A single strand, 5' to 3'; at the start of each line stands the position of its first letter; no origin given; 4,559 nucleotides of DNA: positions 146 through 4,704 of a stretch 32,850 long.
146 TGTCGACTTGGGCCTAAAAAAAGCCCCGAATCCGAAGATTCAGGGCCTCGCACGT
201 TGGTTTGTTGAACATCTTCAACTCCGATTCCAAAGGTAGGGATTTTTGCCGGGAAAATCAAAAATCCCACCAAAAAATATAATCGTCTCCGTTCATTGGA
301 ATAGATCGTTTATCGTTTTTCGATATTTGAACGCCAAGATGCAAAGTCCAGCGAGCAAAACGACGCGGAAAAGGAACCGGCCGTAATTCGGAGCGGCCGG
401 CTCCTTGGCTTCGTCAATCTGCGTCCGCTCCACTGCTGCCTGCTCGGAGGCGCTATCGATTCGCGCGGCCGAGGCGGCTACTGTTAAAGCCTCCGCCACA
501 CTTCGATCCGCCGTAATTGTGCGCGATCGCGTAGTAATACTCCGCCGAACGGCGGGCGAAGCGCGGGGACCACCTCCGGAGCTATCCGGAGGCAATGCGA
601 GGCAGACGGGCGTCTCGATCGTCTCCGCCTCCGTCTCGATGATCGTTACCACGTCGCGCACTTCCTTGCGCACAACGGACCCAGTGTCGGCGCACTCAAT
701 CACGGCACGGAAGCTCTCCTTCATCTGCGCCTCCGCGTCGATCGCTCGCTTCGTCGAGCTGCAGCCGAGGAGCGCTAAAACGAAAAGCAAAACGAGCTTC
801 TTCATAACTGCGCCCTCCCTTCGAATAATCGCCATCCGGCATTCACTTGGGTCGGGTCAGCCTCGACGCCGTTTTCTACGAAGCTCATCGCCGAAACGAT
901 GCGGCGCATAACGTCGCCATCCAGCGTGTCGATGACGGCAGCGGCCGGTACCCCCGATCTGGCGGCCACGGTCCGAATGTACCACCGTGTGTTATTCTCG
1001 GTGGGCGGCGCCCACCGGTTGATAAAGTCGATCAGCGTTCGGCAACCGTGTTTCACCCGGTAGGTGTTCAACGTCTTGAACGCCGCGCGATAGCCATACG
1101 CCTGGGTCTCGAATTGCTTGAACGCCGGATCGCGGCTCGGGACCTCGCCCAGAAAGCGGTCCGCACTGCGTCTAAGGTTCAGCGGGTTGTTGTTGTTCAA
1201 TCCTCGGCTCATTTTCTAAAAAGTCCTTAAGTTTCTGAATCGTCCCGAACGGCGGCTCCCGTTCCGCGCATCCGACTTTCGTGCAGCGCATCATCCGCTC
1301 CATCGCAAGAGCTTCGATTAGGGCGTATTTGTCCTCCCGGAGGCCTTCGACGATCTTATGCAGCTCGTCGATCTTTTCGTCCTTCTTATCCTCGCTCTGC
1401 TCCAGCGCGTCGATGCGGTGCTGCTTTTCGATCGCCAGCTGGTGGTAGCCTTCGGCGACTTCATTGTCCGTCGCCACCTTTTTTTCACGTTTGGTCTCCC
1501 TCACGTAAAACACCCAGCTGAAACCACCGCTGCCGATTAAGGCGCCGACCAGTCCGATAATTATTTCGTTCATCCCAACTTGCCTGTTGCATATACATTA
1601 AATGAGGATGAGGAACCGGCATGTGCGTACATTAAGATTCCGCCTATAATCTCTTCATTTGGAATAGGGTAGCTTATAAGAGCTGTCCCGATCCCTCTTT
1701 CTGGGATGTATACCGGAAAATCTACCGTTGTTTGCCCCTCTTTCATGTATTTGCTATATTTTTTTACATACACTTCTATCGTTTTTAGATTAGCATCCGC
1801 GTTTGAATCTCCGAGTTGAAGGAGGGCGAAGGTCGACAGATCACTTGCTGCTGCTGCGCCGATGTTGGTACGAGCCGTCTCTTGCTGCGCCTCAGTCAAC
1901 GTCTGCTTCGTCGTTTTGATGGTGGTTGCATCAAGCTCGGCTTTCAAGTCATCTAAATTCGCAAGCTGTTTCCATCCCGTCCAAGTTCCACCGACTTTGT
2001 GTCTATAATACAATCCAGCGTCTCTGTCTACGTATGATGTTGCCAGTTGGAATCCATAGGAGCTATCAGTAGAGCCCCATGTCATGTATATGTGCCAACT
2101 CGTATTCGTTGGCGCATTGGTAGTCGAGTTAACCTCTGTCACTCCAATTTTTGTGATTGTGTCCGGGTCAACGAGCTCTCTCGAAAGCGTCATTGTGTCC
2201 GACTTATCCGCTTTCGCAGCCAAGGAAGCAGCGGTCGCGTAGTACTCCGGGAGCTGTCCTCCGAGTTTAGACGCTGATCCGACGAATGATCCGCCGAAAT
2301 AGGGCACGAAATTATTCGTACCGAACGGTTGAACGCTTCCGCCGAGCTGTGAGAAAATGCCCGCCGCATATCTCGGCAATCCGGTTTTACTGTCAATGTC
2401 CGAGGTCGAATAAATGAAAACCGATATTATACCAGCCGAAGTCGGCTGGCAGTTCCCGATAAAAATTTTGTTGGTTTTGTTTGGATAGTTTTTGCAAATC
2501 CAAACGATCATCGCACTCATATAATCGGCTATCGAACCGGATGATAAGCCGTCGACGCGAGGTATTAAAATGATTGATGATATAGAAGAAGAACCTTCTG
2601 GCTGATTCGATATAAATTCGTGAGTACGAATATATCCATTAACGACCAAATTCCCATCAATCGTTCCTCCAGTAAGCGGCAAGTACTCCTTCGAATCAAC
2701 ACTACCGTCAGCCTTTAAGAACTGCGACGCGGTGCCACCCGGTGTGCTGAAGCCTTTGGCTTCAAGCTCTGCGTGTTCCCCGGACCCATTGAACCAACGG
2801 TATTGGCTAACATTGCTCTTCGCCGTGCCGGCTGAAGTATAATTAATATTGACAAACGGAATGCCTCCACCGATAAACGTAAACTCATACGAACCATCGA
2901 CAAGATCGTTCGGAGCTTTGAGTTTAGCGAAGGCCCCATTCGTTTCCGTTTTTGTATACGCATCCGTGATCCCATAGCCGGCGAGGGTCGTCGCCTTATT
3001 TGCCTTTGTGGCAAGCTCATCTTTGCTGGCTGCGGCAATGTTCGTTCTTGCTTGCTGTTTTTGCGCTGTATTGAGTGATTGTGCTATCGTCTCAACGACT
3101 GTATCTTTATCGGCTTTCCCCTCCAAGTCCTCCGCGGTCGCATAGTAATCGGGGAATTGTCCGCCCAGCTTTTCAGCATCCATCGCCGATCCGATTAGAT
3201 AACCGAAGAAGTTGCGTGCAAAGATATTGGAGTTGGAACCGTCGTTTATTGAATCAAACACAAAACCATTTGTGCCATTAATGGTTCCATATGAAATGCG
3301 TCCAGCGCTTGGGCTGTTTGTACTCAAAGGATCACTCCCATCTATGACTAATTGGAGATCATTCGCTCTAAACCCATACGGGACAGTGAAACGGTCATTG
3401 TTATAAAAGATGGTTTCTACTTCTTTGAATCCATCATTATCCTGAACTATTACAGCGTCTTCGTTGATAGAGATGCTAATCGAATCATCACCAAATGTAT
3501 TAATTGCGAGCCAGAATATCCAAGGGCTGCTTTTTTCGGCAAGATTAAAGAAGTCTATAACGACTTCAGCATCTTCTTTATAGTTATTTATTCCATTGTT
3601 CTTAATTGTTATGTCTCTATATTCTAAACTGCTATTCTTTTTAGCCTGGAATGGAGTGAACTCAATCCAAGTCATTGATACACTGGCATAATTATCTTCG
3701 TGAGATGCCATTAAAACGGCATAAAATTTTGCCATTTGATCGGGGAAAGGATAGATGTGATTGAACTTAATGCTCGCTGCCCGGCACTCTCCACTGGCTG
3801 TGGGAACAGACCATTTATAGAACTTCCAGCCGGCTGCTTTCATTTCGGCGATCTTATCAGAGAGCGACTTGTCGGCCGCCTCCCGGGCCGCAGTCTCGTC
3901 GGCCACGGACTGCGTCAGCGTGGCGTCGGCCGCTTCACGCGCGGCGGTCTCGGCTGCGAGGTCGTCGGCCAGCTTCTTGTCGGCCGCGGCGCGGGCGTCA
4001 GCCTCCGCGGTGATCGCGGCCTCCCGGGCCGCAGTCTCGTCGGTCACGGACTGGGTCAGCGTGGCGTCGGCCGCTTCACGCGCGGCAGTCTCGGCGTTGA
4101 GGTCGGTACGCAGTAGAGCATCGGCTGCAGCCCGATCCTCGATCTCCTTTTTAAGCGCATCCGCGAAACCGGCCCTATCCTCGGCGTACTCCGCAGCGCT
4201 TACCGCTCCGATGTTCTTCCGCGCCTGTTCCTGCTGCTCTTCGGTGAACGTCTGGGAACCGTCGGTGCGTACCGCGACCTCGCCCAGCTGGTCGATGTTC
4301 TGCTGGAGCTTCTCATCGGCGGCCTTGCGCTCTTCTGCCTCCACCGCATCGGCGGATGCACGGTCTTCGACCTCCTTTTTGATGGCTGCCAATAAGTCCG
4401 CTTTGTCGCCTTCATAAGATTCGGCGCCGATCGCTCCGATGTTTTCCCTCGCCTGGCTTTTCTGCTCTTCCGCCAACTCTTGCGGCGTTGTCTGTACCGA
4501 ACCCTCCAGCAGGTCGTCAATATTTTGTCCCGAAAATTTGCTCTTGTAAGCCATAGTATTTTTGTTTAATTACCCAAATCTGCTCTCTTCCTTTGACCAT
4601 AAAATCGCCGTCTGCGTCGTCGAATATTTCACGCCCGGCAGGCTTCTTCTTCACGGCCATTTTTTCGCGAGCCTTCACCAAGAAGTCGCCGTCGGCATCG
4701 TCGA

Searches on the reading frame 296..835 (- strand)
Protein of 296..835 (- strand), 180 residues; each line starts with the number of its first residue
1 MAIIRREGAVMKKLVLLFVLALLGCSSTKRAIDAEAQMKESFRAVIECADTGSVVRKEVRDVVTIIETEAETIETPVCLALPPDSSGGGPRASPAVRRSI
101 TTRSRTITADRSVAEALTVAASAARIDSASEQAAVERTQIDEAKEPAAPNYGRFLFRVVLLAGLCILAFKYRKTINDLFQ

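Call 12: search_protein_families(library=phrogs, proteins=[window:296-835:-], max_evalue=0.001)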
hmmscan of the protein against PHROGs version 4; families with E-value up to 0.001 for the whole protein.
window:296-835:- (180 aa): 0 families

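Call 37: search_protein_families(library=ncbifam, proteins=[window:296-835:-], max_evalue=0.1)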
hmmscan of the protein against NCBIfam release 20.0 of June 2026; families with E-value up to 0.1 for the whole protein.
window:296-835:- (180 aa): 3 families
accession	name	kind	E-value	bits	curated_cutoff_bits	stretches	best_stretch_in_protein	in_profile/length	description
TIGR00752.1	slp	superfamily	0.022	14.2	88.45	1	14-90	7-82/182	Slp family lipoprotein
TIGR04389.1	Lepto_lipo_1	subfamily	0.027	14.3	100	1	14-84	8-75/201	lipoprotein, tandem type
NF007814.1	PRK10523.1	equivalog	0.074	12.4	243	0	10-53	5-55/233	envelope stress response activation lipoprotein NlpE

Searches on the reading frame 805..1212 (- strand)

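Call 12: search_protein_families(library=phrogs, proteins=[window:805-1212:-], max_evalue=0.001)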
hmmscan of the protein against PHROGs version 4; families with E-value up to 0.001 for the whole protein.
window:805-1212:- (136 aa): 5 families
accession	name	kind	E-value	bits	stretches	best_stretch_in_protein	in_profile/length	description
phrog_873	-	head and packaging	1.2e-43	150.7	1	2-129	355-486/1277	endolysin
phrog_2276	-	tail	2.3e-14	54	1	2-117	490-600/673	tail length tape measure protein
phrog_7182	-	other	1.5e-08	34.3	1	58-116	724-782/1228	tail injection transglycosylase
phrog_7694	-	unknown function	2e-08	34.5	1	2-119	504-621/675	-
phrog_992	-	head and packaging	5.9e-07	29.4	1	5-96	167-256/764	head protein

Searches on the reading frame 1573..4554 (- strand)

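Call 12: search_protein_families(library=phrogs, proteins=[window:1573-4554:-], max_evalue=0.001)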
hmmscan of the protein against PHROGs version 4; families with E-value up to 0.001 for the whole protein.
window:1573-4554:- (994 aa): 4 families
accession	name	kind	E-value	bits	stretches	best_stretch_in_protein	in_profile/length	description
phrog_16867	-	unknown function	8.4e-06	25.6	1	504-541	422-459/631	-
phrog_6043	-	unknown function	1e-05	24.9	1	505-550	580-625/814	-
phrog_3971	-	unknown function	0.00013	22.1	1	802-871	114-184/331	-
phrog_17105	-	unknown function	0.00016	21.4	1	492-541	52-100/528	-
